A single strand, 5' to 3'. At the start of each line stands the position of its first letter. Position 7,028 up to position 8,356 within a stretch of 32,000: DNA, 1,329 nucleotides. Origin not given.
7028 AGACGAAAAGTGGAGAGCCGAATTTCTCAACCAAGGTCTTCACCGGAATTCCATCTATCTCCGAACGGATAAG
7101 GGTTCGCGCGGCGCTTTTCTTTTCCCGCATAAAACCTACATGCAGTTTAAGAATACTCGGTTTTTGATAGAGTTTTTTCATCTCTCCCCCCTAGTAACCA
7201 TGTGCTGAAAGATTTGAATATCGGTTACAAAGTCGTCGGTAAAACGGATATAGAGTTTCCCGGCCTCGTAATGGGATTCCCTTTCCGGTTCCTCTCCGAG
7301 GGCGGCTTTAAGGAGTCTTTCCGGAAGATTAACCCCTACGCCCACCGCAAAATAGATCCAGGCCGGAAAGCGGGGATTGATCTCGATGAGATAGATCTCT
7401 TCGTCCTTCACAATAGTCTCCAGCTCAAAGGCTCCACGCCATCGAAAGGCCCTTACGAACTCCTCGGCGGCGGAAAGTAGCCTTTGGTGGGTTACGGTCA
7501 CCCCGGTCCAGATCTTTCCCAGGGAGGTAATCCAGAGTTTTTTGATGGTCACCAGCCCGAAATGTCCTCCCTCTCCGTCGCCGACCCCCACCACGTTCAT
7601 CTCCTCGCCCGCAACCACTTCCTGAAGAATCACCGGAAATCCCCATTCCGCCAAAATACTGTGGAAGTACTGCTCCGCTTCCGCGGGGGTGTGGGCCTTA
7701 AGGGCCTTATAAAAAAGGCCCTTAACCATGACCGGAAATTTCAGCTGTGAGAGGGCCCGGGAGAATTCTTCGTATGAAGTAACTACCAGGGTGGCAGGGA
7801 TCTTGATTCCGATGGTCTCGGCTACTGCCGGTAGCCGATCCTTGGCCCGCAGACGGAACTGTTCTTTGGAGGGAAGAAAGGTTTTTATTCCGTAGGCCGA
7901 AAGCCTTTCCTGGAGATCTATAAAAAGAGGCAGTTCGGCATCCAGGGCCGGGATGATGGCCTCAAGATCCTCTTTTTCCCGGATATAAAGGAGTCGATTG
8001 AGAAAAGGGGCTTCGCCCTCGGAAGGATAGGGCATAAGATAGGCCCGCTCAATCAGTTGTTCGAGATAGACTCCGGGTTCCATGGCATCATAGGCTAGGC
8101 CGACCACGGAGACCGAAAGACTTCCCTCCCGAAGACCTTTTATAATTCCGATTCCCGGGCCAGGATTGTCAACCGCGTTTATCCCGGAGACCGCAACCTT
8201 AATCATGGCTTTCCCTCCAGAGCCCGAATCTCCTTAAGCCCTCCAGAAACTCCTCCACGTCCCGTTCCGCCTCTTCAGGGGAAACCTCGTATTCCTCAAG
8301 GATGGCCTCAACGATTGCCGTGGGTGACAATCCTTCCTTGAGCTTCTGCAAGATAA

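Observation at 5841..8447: PqqD-like protein + ATP-grasp ligase + fold-type III decarboxylase triad with no visible precursor peptide or carrier protein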

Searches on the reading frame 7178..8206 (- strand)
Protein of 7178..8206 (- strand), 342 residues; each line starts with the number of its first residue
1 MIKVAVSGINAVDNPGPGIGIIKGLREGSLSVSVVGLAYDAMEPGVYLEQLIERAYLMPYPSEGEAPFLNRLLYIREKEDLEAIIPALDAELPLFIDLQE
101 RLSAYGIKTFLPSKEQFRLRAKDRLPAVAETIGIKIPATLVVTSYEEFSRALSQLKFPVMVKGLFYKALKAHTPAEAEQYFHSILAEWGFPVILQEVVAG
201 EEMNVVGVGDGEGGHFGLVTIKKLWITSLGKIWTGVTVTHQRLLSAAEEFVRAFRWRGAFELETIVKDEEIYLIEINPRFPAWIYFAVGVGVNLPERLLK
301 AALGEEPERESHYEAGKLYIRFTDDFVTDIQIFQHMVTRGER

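Call 4: search_protein_families(library=pfam, proteins=[window:7178-8206:-], max_evalue=0.01)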
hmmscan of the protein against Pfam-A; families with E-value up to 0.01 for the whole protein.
window:7178-8206:- (342 aa): 7 families
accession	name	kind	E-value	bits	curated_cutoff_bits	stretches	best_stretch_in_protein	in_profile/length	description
PF15632.11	ATPgrasp_Ter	-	1.5e-09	38.2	29.1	1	192-311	5-117/131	ATP-grasp in the biosynthetic pathway with Ter operon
PF02655.19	ATP-grasp_3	-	2.4e-08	34.7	23.2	1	175-280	50-157/160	ATP-grasp domain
PF02222.28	ATP-grasp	-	0.0012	19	27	1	129-279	3-162/179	ATP-grasp domain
PF08443.16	RimK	-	0.0033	17.5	21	0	132-201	14-85/188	RimK-like ATP-grasp domain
PF02786.22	CPSase_L_D2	-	0.0067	16.4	19.8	0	240-280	138-180/211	Carbamoyl-phosphate synthase L chain, ATP binding domain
PF13549.11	ATP-grasp_5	-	0.0086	15.9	27.6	0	126-163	16-53/221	ATP-grasp domain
PF21360.3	PylC-like_N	-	0.0094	16.5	27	0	66-109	52-95/96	PylC-like, N-terminal domain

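Call 5: search_protein_families(library=ncbifam, proteins=[window:7178-8206:-], max_evalue=0.01)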
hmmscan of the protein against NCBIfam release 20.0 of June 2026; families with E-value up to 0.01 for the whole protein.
window:7178-8206:- (342 aa): 14 families
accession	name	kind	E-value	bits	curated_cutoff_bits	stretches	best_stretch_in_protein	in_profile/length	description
NF009404.0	PRK12767.1-3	equivalog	2.6e-23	82.5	316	1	61-316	50-321/344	carbamoyl phosphate synthase-like protein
NF009405.0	PRK12767.1-4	equivalog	9e-22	77.5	390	1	60-328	50-315/320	carbamoyl phosphate synthase-like protein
NF009406.0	PRK12767.1-5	equivalog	9.6e-20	70.9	271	1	54-314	47-306/327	carbamoyl phosphate synthase-like protein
NF009402.0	PRK12767.1-1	equivalog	6.8e-19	67.8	218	1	2-327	3-323/329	carbamoyl phosphate synthase-like protein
NF005315.0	PRK06849.1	equivalog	2.7e-08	33.2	406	1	50-282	46-278/389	hypothetical protein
TIGR01369.1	CPSaseII_lrg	equivalog_domain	9.3e-08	30.2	1027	1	71-309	620-871/1052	carbamoyl-phosphate synthase (glutamine-hydrolyzing) large subunit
NF009403.0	PRK12767.1-2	equivalog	1.2e-07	31.3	286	1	64-253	49-238/342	carbamoyl phosphate synthase-like protein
NF003671.0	PRK05294.1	equivalog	2.6e-06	25.4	599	1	72-280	618-838/1058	carbamoyl-phosphate synthase large subunit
TIGR00877.1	purD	equivalog_domain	5.7e-06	25.4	288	1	90-212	72-205/425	phosphoribosylamine--glycine ligase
NF002563.0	PRK02186.1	subfamily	0.00017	19.9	625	1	120-280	106-277/890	argininosuccinate lyase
TIGR02712.1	urea_carbox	equivalog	0.00046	18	1303.85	0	69-162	62-156/1201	urea carboxylase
TIGR03909.1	pyrrolys_PylC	equivalog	0.00079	18.2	248.3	1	157-305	125-280/374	3-methylornithine--L-lysine ligase PylC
NF040722.1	MfnD_Meth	equivalog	0.0011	18.4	400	1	192-285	161-256/288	tyramine--L-glutamate ligase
NF009554.0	PRK12999.1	equivalog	0.0034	15.2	965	0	240-279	256-296/1147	pyruvate carboxylase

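Call 6: find_encoding_contigs(protein=window:7178-8206:-, flank=10000, max_places=6)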
Protein window:7178-8206:- (342 aa): no gene with exactly this product is on record in the collection.

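Call 8: find_homologous_proteins(query=window:7178-8206:-, max_evalue=1e-10)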
Query window:7178-8206:- (342 aa): 2578 proteins with E <= 1e-10 among 7500 candidates; the best 120 are listed.
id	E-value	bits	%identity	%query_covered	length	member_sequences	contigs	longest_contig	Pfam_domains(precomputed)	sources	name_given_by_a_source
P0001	1.3e-219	746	99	100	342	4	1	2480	PF15632.12,PF02655.20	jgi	-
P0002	6.7e-187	639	82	100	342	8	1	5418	PF15632.12,PF02655.20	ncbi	-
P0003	4.9e-186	636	91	91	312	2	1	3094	PF15632.12,PF02655.20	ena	-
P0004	1.2e-184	631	81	100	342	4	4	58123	PF15632.12,PF02655.20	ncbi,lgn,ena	-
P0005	4.1e-184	629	81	100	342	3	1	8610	PF15632.12,PF02655.20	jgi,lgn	-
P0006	1.4e-183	628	80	100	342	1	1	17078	PF15632.12,PF02655.20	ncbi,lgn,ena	-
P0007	2.0e-178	611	79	100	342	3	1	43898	PF15632.12,PF02655.20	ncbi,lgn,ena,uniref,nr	ncbi:MAG TPA: ATP-grasp domain-containing protein [Thermosulfurimonas dismutans]|uniref:ATP-grasp do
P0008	1.7e-175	601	77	100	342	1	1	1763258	PF15632.12,PF02655.20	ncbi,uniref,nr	ncbi:ATP-grasp domain-containing protein [Thermosulfurimonas marina]|uniref:ATP-grasp domain-contain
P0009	6.8e-174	596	76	100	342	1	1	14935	PF15632.12,PF02655.20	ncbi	-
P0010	1.9e-171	588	76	100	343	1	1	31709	-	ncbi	-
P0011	2.2e-163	561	71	100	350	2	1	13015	PF15632.12,PF02655.20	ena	-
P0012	8.8e-163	559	70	100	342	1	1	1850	PF15632.12,PF02786.23,PF02222.28,PF02655.20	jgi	-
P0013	3.5e-162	557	69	100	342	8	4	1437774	PF15632.12,PF02786.23,PF02655.20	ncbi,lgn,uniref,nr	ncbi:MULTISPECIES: ATP-grasp domain-containing protein [unclassified Desulfurobacterium]|uniref:ATP-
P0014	5.1e-162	557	70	100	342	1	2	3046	PF15632.12,PF02786.23,PF02655.20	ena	-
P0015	8.9e-162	556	69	100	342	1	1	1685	PF15632.12,PF02786.23,PF02655.20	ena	-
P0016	1.0e-161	556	71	100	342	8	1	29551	PF15632.12,PF02786.23,PF02222.28,PF02655.20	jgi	-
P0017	1.2e-161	556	69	100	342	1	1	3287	PF15632.12,PF02786.23,PF02655.20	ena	-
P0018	1.6e-161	555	69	100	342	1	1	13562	PF15632.12,PF02786.23,PF02655.20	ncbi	-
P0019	3.8e-161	554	70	100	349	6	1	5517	PF15632.12,PF02786.23,PF02222.28,PF02655.20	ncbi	-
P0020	4.3e-161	554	70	100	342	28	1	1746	PF15632.12,PF02786.23,PF02655.20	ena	-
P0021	5.5e-161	553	70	100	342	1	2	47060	PF15632.12,PF02786.23,PF02655.20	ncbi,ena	-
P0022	6.3e-161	553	69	100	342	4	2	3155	PF15632.12,PF02786.23,PF02655.20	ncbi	-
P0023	6.4e-161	553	69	100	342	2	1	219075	PF15632.12,PF02786.23,PF02222.28,PF02655.20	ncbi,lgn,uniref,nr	ncbi:ATP-grasp domain-containing protein [Desulfurobacterium atlanticum]|uniref:Carbamoyl-phosphate 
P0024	2.2e-160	551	69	100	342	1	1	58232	PF15632.12,PF02786.23,PF02222.28,PF02655.20,PF01071.25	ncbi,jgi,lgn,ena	-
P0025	2.2e-159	548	69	100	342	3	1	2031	PF15632.12,PF02786.23,PF02655.20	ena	-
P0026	8.5e-159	546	68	100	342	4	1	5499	PF15632.12,PF02786.23,PF02222.28,PF02655.20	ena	-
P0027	1.4e-158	545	70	100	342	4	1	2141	PF15632.12,PF02786.23,PF02222.28,PF02655.20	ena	-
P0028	1.8e-158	545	70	100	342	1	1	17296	PF15632.12,PF02222.28,PF02655.20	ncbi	-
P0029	2.2e-158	545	68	100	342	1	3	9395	PF15632.12,PF02786.23,PF02222.28,PF02655.20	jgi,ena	jgi:carbamoyl-phosphate synthase large subunit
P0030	2.2e-158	545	69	100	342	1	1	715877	PF15632.12,PF02786.23,PF02222.28,PF02655.20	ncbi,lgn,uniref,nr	ncbi:carbamoyl-phosphate synthase large subunit [Desulfurobacterium pacificum]|uniref:Carbamoyl-phos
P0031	2.4e-158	545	68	100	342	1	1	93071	PF15632.12,PF02786.23,PF02655.20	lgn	-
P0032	4.0e-158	544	67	100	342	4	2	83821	PF15632.12,PF02786.23,PF02655.20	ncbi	ncbi:ATP-grasp domain-containing protein [Thermovibrio sp.]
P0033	1.0e-157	543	69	100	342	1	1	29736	PF15632.12,PF02786.23,PF02222.28,PF02655.20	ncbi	-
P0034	1.2e-157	542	70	100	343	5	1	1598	PF15632.12,PF02786.23,PF02655.20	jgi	jgi:carbamoyl-phosphate synthase large subunit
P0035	2.4e-157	541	70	100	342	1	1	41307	PF15632.12,PF02786.23,PF02222.28,PF02655.20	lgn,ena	-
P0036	7.0e-157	540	69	100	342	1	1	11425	PF15632.12,PF02655.20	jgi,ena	-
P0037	9.1e-157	539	69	100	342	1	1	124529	PF15632.12,PF02786.23,PF02222.28,PF02655.20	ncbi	-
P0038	3.0e-156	538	69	100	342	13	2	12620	PF15632.12,PF02222.28,PF02655.20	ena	-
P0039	5.4e-156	537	68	100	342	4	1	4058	PF15632.12,PF02786.23,PF02655.20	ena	-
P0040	6.7e-156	537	67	100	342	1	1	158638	PF15632.12,PF02786.23,PF02655.20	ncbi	ncbi:ATP-grasp domain-containing protein [Thermovibrio sp.]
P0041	9.3e-155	533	66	100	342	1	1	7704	PF15632.12,PF02786.23,PF02222.28,PF02655.20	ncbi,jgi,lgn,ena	-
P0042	1.9e-154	532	67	100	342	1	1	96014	PF15632.12,PF02786.23,PF02222.28,PF02655.20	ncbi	-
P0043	3.5e-154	531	66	100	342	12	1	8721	PF15632.12,PF02222.28,PF02655.20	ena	-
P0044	1.1e-153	529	67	99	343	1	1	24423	PF15632.12,PF02786.23,PF02655.20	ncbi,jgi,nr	ncbi:MAG: ATP-grasp domain-containing protein [Thermotogae bacterium]|nr:ATP-grasp domain-containing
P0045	4.9e-153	527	65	100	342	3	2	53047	PF15632.12,PF02786.23,PF02222.28,PF02655.20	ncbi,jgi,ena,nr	ncbi:MAG: ATP-grasp domain-containing protein [Thermodesulfobacteria bacterium]|nr:ATP-grasp domain-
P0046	5.1e-153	527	66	99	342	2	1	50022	PF15632.12,PF02786.23,PF02222.28,PF02655.20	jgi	-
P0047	7.8e-153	527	66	100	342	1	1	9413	PF15632.12,PF02786.23,PF02655.20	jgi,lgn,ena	-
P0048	8.1e-153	526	67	100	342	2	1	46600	PF15632.12,PF02655.20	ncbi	-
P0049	9.2e-153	526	67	100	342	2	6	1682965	PF15632.12,PF02786.23,PF02655.20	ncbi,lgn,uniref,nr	ncbi:hypothetical protein Theam_0936 [Thermovibrio ammonificans HB-1]|uniref:ATP-grasp domain-contai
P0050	1.1e-152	526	66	100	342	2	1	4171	PF15632.12,PF02222.28,PF02655.20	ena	-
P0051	1.7e-152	525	66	100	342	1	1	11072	PF15632.12,PF02786.23,PF02655.20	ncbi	-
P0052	2.7e-152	525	66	100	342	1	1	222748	PF15632.12,PF02655.20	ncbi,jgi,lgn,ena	-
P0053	6.6e-152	523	67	100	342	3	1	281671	PF15632.12,PF02786.23,PF02222.28,PF02655.20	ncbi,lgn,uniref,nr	ncbi:ATP-grasp domain-containing protein [Thermodesulfobacterium hydrogeniphilum]|uniref:ATP-grasp d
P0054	2.5e-151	522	66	100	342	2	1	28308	PF15632.12,PF02655.20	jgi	-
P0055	5.8e-151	520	66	100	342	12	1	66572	PF15632.12,PF02786.23,PF02655.20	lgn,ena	-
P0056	9.9e-150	516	67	100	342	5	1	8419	PF15632.12,PF02786.23,PF02655.20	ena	-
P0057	1.1e-149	516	65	100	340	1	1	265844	PF15632.12,PF02655.20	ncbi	-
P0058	1.0e-147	510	64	100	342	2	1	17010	PF15632.12,PF02786.23,PF02222.28,PF02655.20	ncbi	-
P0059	2.1e-147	509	64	100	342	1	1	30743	PF15632.12,PF02655.20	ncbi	-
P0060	6.3e-147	507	65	100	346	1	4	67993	PF15632.12,PF02786.23,PF02222.28,PF02655.20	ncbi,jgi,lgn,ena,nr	ncbi:MAG: carboxylate--amine ligase [Candidatus Riflebacteria bacterium GWC2_50_8]|nr:MAG: carboxyla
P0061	5.7e-146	504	62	100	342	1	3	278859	PF15632.12,PF02786.23,PF02222.28,PF02655.20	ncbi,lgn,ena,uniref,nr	ncbi:ATP-grasp domain-containing protein [Hippea jasoniae]|uniref:ATP-grasp domain-containing protei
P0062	8.8e-146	503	62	99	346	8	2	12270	PF15632.12,PF02655.20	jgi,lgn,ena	-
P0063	2.8e-145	502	64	100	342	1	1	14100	PF15632.12,PF02655.20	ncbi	-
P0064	4.4e-145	501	62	100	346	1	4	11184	PF15632.12,PF02655.20,PF21360.4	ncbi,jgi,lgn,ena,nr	ncbi:MAG TPA: ATP-grasp domain-containing protein [Aquifex aeolicus]|nr:ATP-grasp domain-containing 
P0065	1.1e-144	500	63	99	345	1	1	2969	PF15632.12,PF02655.20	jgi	-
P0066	5.1e-144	498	62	99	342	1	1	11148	PF15632.12,PF02655.20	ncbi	-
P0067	5.4e-144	497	62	99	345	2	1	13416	PF15632.12,PF02786.23,PF02655.20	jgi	-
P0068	1.4e-143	496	61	100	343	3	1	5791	PF15632.12,PF02655.20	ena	-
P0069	1.9e-143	496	62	99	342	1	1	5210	PF15632.12,PF02655.20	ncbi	-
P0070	2.1e-143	496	64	99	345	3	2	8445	PF15632.12,PF02786.23,PF02655.20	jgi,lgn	jgi:carbamoyl-phosphate synthase large subunit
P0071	3.6e-143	495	62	99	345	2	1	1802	PF15632.12,PF02655.20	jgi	-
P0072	8.9e-143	493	62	99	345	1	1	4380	PF15632.12,PF02655.20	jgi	-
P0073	1.3e-142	493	63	99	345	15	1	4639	PF15632.12,PF02222.28,PF02655.20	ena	-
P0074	1.9e-142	492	64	99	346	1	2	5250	PF02222.28,PF02655.20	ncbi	-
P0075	2.7e-142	492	62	99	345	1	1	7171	PF15632.12,PF02655.20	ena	-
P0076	2.9e-142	492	62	99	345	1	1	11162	PF15632.12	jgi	-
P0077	7.0e-142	491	61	100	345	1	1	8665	PF15632.12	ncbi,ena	-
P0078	8.9e-142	490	63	99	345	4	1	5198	PF15632.12,PF02655.20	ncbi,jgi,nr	ncbi:MAG: carboxylate--amine ligase [Gammaproteobacteria bacterium]|nr:MAG: carboxylate--amine ligas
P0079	1.1e-141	490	62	99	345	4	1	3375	PF15632.12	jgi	jgi:carbamoyl-phosphate synthase large subunit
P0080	2.5e-141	489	62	100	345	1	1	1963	PF15632.12,PF02655.20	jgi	-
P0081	2.7e-141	489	62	100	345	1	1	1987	PF15632.12,PF02786.23,PF02655.20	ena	-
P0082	3.9e-141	488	63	99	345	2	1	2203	PF15632.12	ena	-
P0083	7.0e-141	487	62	99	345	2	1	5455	PF15632.12,PF02786.23,PF02655.20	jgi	-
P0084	7.4e-141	487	63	100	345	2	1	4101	PF15632.12,PF02786.23,PF02655.20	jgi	-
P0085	1.1e-140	487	62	99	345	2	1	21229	PF15632.12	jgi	jgi:carbamoyl-phosphate synthase large subunit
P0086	1.7e-140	486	62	100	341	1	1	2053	PF15632.12,PF02222.28,PF02655.20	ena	-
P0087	1.4e-138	480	60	99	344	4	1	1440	PF15632.12,PF02655.20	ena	-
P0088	4.7e-138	478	60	99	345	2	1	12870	PF15632.12,PF02655.20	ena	-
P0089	5.4e-138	478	63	99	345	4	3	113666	PF15632.12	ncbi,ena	-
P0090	6.1e-138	478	62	99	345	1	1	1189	PF15632.12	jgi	-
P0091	6.7e-138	477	61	99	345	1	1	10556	PF15632.12,PF02655.20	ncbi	ncbi:ATP-grasp domain-containing protein [Thermosulfuriphilus sp.]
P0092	7.0e-138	477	61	100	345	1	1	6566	PF15632.12,PF02786.23,PF02222.28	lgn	-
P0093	1.5e-137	476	60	99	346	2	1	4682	PF15632.12,PF02786.23,PF02222.28,PF02655.20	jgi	-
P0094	2.7e-137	475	62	99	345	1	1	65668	PF15632.12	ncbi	-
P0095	9.7e-137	474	59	99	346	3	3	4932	PF15632.12,PF02655.20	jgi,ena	-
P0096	1.1e-136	473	61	99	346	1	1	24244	PF15632.12,PF02655.20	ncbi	-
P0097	2.3e-136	472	60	99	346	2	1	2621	PF15632.12,PF02786.23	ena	-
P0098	2.3e-136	472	61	99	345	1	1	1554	PF15632.12,PF02786.23,PF02655.20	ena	-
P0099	2.6e-136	472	60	99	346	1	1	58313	PF15632.12,PF02222.28,PF02655.20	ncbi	-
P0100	3.4e-136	472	59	99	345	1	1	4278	PF15632.12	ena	-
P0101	3.5e-136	472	61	100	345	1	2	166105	PF15632.12,PF02786.23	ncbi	-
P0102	5.4e-136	471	58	99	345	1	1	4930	PF15632.12,PF02655.20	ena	-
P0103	1.0e-135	470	60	99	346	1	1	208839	PF15632.12,PF02786.23,PF02655.20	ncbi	-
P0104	1.5e-135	470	60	99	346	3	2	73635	PF15632.12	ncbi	ncbi:ATP-grasp domain-containing protein [Thermodesulfatator indicus]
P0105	1.7e-135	469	59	99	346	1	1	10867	PF15632.12,PF02786.23,PF02655.20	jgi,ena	-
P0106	2.4e-135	469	60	99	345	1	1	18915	PF15632.12,PF02655.20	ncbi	-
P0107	1.3e-134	467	59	99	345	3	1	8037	PF15632.12,PF02786.23,PF02222.28,PF02655.20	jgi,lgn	-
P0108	1.8e-134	466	62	99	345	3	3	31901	PF15632.12,PF02655.20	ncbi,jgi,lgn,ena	-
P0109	6.6e-134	464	58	99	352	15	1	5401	PF15632.12,PF02655.20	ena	-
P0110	2.5e-133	462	59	99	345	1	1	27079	PF15632.12,PF02655.20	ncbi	-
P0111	3.0e-133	462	58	99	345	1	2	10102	PF15632.12,PF02786.23,PF02222.28,PF02655.20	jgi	jgi:carbamoyl-phosphate synthase large subunit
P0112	3.7e-133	462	59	99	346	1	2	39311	PF15632.12,PF02655.20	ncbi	-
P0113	4.2e-133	462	59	100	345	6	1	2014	PF15632.12,PF02786.23,PF02655.20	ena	-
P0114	5.1e-133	461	59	100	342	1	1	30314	PF15632.12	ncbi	-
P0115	5.9e-133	461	58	99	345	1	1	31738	PF15632.12,PF02655.20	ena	-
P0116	6.1e-133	461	57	99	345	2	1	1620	PF15632.12,PF02786.23,PF02655.20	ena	-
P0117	1.5e-132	460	58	100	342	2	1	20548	PF15632.12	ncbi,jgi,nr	ncbi:MAG: carboxylate--amine ligase [Deferribacteres bacterium]|nr:carboxylate--amine ligase [Deferr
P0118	2.2e-132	459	59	100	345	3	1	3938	PF15632.12,PF02655.20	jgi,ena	-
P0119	2.6e-132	459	59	99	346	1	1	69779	PF15632.12,PF02222.28,PF02655.20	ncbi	-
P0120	2.8e-132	459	58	99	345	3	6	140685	PF15632.12,PF02655.20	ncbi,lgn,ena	-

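Call 9: find_encoding_contigs(protein=P0049, flank=8000, max_places=1)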
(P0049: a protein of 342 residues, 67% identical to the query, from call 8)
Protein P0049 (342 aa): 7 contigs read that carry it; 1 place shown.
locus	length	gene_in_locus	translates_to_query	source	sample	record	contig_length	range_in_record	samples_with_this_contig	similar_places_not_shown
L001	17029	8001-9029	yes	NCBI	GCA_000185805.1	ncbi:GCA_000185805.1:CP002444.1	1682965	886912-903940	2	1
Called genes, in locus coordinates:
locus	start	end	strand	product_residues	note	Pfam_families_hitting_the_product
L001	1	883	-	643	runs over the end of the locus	PF03193:RsgA_GTPase (faint), PF00350:Dynamin_N, PF01926:MMR_HSR1, PF02421:FeoB_N (faint)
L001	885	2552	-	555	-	PF00350:Dynamin_N, PF01926:MMR_HSR1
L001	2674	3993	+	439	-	PF00072:Response_reg, PF00004:AAA (faint), PF00158:Sigma54_activat, PF14532:Sigma54_activ_2, PF07728:AAA_5 (weak), PF25601:AAA_lid_14, PF02954:HTH_8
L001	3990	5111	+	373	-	PF02518:HATPase_c, PF14501:HATPase_c_5 (weak)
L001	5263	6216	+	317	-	PF09968:DUF2202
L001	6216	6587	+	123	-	-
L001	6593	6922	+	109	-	-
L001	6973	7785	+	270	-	PF14358:DUF4405, PF04760:IF2_N (faint)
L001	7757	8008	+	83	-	PF05402:PqqD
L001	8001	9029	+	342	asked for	PF02655:ATP-grasp_3 (weak), PF02786:CPSase_L_D2 (faint), PF15632:ATPgrasp_Ter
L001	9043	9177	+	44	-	-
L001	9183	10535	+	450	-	PF02784:Orn_Arg_deC_N, PF01168:Ala_racemase_N, PF00278:Orn_DAP_Arg_deC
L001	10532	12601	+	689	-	PF03253:UT, PF01551:Peptidase_M23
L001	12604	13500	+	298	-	-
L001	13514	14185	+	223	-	PF07719:TPR_2 (faint), PF13428:TPR_14 (faint), PF00515:TPR_1 (faint), PF13432:TPR_16 (faint), PF14559:TPR_19 (faint)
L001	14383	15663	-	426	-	PF02844:GARS_N, PF01071:GARS_A, PF02655:ATP-grasp_3 (faint), PF02786:CPSase_L_D2 (weak), PF08442:ATP-grasp_2 (weak), PF02222:ATP-grasp, PF02843:GARS_C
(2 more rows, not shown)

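Call 10: find_encoding_contigs(protein=P0061, flank=8000, max_places=1)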
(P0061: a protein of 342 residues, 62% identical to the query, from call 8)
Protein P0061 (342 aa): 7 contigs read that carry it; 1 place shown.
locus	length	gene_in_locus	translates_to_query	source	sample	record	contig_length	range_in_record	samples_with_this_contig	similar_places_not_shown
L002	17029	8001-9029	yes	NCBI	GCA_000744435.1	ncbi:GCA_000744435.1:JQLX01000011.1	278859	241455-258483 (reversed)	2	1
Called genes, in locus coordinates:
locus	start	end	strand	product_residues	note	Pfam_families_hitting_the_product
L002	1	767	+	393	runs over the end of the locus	PF00155:Aminotran_1_2, PF01212:Beta_elim_lyase (weak)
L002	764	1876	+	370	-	-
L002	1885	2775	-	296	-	PF01619:Pro_dh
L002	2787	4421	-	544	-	PF00171:Aldedh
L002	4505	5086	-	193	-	-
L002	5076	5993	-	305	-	-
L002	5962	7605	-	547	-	PF06418:CTP_synth_N, PF00117:GATase, PF07722:Peptidase_C26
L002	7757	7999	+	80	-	PF05402:PqqD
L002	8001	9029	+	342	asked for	PF02222:ATP-grasp (weak), PF02655:ATP-grasp_3, PF02786:CPSase_L_D2 (faint), PF15632:ATPgrasp_Ter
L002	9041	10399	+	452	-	PF00278:Orn_DAP_Arg_deC, PF02784:Orn_Arg_deC_N, PF01168:Ala_racemase_N (weak)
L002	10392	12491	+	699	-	PF03253:UT, PF01551:Peptidase_M23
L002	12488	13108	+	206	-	PF07719:TPR_2 (faint), PF13174:TPR_6 (faint), PF13428:TPR_14 (faint), PF13431:TPR_17 (faint), PF00515:TPR_1 (faint), PF13432:TPR_16 (faint), PF14559:TPR_19 (faint)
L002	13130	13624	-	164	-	PF13668:Ferritin_2 (weak), PF00210:Ferritin, PF02915:Rubrerythrin (faint)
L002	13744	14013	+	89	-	PF00312:Ribosomal_S15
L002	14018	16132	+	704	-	PF01138:RNase_PH, PF03725:RNase_PH_C, PF03726:PNPase, PF01138:RNase_PH, PF00013:KH_1, PF00575:S1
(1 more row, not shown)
